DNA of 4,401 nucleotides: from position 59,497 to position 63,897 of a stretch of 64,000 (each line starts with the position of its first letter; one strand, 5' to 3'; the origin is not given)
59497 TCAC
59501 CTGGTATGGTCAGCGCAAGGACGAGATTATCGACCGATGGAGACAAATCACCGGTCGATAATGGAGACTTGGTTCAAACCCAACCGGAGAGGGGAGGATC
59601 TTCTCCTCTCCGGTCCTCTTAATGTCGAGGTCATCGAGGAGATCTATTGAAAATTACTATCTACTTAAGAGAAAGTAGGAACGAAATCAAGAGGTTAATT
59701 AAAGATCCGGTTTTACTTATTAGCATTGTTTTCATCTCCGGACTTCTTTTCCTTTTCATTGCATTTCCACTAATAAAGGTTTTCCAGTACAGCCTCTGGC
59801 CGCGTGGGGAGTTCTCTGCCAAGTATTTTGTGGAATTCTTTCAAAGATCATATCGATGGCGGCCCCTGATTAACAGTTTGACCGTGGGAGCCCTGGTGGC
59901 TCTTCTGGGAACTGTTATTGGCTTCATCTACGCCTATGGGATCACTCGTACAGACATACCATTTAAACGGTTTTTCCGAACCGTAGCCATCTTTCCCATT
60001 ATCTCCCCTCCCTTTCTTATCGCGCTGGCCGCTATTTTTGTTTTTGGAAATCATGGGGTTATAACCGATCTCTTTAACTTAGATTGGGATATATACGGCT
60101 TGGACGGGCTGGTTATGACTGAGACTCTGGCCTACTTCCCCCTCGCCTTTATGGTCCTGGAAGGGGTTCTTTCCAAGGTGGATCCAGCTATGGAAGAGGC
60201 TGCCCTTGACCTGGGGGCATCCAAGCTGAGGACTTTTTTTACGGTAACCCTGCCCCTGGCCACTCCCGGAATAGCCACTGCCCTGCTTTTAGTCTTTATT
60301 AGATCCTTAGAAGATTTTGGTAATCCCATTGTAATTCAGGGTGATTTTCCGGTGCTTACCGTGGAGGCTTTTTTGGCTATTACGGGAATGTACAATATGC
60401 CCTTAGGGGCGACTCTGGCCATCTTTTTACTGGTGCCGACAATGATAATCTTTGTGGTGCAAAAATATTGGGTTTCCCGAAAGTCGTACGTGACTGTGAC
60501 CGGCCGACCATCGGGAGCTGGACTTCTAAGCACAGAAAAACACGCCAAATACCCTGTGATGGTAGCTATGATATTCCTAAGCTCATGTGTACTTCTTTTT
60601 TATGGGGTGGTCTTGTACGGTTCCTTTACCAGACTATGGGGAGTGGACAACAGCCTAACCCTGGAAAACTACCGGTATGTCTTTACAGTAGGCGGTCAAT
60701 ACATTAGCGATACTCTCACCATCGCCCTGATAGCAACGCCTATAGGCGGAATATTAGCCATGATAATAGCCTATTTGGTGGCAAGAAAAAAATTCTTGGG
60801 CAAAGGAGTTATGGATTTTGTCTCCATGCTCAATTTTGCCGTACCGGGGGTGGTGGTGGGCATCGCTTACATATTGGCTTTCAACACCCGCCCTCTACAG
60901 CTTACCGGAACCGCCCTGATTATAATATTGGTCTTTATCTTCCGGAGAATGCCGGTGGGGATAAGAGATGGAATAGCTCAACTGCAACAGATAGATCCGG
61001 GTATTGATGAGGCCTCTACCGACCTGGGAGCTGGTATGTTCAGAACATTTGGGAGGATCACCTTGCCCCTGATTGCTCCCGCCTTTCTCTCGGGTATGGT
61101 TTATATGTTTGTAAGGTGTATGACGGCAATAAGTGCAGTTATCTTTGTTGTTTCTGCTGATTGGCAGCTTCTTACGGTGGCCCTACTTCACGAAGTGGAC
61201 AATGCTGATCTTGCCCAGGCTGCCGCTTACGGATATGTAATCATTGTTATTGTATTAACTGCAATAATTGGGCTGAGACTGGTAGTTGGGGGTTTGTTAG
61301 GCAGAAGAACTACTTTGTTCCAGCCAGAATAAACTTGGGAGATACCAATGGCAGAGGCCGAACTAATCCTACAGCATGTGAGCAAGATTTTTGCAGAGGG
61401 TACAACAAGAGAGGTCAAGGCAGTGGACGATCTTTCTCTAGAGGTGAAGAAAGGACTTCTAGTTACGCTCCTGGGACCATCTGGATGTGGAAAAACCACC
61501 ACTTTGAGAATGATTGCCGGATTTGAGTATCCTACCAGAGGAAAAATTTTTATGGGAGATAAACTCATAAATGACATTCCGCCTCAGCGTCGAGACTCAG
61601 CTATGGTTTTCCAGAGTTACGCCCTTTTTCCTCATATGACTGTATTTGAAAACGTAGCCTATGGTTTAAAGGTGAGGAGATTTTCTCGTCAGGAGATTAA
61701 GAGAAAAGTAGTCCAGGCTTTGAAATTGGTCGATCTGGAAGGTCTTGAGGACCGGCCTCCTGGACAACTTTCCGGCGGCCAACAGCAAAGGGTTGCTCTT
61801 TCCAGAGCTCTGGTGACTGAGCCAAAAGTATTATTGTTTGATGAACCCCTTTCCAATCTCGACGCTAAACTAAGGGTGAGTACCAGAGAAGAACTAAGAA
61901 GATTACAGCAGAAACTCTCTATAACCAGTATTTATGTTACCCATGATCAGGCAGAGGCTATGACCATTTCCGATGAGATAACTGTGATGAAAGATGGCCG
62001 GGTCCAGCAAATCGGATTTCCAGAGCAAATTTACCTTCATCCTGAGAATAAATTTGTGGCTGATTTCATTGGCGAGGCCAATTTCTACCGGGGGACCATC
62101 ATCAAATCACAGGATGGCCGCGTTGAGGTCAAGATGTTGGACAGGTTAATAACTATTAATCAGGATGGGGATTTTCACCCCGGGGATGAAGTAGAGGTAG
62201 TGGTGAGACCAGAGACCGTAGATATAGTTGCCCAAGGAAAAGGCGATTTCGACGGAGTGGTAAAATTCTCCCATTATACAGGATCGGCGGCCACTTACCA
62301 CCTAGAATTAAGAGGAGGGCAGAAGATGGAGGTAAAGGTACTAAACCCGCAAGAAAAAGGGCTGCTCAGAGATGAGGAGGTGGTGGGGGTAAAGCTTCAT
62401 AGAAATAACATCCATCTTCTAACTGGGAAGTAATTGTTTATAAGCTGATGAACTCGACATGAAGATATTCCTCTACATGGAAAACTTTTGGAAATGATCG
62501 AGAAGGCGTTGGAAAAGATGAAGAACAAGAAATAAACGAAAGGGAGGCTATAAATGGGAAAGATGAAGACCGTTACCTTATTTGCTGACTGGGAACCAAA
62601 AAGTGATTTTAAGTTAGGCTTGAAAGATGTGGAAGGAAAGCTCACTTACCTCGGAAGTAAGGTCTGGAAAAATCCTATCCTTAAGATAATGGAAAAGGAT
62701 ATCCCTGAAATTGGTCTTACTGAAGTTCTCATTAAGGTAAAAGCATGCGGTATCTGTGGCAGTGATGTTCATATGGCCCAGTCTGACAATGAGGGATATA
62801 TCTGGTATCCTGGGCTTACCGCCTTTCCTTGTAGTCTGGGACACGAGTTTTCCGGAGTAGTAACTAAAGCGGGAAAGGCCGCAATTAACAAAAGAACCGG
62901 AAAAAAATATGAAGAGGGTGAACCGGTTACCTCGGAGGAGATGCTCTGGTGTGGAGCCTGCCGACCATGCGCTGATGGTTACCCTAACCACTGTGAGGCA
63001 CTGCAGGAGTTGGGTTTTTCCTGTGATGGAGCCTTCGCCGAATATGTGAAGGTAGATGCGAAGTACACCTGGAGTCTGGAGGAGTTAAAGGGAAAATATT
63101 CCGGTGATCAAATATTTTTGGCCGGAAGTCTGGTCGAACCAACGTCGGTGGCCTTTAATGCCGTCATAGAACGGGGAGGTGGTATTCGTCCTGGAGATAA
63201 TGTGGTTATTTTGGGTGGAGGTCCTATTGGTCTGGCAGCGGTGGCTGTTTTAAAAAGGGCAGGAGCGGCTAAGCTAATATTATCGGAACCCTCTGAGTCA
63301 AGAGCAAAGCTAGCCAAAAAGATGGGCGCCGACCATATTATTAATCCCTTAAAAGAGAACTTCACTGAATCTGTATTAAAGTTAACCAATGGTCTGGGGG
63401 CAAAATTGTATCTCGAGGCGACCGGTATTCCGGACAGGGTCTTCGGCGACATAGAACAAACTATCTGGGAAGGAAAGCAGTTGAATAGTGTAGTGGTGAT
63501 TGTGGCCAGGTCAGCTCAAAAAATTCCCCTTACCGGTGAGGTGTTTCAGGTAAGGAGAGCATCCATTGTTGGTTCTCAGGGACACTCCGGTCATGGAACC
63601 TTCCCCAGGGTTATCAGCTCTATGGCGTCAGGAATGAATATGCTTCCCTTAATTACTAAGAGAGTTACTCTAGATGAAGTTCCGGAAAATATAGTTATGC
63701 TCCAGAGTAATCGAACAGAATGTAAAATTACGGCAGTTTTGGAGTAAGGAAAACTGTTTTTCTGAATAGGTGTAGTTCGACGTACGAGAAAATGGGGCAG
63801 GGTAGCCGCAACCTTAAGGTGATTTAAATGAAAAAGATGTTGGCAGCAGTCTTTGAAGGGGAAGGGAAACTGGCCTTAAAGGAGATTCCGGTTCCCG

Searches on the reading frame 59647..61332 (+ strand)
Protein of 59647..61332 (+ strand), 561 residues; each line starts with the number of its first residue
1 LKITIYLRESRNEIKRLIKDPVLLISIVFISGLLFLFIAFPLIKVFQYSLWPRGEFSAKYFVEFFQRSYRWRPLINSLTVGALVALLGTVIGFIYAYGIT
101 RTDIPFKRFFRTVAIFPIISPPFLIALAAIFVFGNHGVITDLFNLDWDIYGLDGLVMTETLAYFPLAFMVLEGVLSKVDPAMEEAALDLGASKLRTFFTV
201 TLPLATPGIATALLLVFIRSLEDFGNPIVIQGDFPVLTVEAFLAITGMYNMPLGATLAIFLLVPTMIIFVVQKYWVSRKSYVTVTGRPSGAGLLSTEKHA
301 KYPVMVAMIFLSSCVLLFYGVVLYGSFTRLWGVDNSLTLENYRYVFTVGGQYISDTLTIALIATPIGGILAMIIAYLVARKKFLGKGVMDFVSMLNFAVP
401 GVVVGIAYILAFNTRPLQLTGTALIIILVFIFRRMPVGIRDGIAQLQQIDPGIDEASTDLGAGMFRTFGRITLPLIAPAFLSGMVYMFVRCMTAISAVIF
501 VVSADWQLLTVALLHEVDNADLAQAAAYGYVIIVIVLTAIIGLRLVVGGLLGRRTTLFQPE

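Call 8: search_protein_families(library=pfam, proteins=[window:59647-61332:+])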
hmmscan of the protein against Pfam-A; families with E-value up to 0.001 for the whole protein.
window:59647-61332:+ (561 aa): 1 family
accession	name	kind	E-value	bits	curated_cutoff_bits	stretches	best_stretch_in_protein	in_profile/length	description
PF00528.27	BPD_transp_1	-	1.5e-21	77.4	26.4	2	88-278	1-181/184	Binding-protein-dependent transport system inner membrane component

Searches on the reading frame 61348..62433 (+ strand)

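Call 8: search_protein_families(library=pfam, proteins=[window:61348-62433:+])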
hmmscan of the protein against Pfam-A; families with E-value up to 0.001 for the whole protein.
window:61348-62433:+ (361 aa): 4 families
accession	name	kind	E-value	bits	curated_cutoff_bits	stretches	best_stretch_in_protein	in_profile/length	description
PF00005.33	ABC_tran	-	4.5e-36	124.9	25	1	27-168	2-136/137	ABC transporter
PF08402.16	TOBE_2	-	1.2e-10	41.8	21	1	284-358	1-76/76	TOBE domain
PF13304.12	AAA_21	-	4.9e-05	24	27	0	114-201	219-300/304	AAA domain, putative AbiEii toxin, Type IV TA system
PF03215.21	Rad17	-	0.00039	20.9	23.8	1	25-100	34-109/186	Rad17 P-loop domain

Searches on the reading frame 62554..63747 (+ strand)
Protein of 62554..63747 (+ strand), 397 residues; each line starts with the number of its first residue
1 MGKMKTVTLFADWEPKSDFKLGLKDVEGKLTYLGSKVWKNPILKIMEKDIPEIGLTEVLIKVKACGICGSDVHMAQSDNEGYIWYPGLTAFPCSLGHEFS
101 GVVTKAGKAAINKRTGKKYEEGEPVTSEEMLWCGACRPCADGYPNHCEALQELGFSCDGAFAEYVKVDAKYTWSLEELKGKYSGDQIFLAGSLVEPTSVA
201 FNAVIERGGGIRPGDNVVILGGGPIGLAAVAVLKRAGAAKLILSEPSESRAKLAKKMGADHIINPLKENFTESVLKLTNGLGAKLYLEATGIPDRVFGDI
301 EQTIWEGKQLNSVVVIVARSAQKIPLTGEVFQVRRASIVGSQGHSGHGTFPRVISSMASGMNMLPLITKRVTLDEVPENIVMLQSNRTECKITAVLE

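Call 8: search_protein_families(library=pfam, proteins=[window:62554-63747:+])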
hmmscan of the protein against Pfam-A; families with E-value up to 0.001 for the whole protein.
window:62554-63747:+ (397 aa): 3 families
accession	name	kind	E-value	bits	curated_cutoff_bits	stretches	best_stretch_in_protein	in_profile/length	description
PF08240.17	ADH_N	-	4.8e-24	85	23.5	1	56-175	3-102/104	Alcohol dehydrogenase GroES-like domain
PF00107.32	ADH_zinc_N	-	1.2e-17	64.5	31.8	1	224-358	1-128/129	Zinc-binding dehydrogenase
PF16912.11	Glu_dehyd_C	-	1.2e-06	28.6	34.9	1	191-376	4-194/211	Glucose dehydrogenase C-terminus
